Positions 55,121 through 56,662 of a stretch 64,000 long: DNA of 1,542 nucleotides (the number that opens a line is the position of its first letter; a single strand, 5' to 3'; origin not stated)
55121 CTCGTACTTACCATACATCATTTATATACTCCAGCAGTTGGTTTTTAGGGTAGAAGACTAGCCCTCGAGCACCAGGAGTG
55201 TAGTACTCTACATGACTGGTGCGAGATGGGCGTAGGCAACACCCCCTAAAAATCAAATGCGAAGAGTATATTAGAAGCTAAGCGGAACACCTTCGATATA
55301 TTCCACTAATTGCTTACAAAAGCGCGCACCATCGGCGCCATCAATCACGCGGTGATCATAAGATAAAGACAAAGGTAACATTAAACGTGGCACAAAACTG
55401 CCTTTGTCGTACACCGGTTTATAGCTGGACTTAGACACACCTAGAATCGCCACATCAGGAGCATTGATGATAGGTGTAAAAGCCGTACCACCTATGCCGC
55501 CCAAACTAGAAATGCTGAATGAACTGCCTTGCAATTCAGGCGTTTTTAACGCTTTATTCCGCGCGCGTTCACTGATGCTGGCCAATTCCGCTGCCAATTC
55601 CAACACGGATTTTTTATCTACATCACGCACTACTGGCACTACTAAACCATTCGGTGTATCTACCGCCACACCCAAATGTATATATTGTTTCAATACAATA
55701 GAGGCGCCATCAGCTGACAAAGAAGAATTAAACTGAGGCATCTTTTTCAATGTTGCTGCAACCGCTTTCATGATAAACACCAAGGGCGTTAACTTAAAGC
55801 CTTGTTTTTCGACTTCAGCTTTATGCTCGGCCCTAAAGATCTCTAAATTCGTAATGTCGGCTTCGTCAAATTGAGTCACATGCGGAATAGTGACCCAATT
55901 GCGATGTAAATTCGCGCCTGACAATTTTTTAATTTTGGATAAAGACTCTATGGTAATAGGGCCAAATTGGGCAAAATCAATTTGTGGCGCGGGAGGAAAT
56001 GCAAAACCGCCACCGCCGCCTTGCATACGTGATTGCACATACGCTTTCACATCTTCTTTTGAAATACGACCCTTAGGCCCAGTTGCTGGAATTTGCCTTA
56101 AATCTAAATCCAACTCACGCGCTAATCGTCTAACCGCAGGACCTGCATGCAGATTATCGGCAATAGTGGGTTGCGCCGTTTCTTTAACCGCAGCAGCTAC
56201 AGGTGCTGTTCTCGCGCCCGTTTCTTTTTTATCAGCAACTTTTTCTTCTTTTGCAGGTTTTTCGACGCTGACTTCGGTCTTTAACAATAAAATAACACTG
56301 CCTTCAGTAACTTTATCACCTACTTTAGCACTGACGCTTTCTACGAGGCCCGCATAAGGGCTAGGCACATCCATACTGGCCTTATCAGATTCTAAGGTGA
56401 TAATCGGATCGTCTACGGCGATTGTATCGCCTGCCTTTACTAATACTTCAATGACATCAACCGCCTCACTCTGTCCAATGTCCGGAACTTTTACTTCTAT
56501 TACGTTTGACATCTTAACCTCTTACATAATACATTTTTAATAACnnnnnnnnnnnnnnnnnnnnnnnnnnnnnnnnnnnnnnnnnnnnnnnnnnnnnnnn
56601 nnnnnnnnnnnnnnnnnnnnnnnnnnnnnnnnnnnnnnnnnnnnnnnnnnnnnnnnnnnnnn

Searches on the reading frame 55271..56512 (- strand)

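Call 46: search_protein_families(library=pfam, proteins=[window:55271-56512:-])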
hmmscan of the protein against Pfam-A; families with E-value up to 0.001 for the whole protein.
window:55271-56512:- (413 aa): 4 families
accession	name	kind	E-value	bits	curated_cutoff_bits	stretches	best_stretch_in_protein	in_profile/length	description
PF00198.28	2-oxoacid_dh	-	3.7e-80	269.2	23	1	188-408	6-226/232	2-oxoacid dehydrogenases acyltransferase (catalytic domain)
PF00364.28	Biotin_lipoyl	-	1.5e-20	73.2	22.1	1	6-76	2-72/73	Biotin-requiring enzyme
PF02817.22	E3_binding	-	2.9e-15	56.6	23.7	1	122-156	2-36/36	e3 binding domain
PF01597.25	GCV_H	-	0.00012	22.4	22.2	1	4-67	17-81/122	Glycine cleavage H-protein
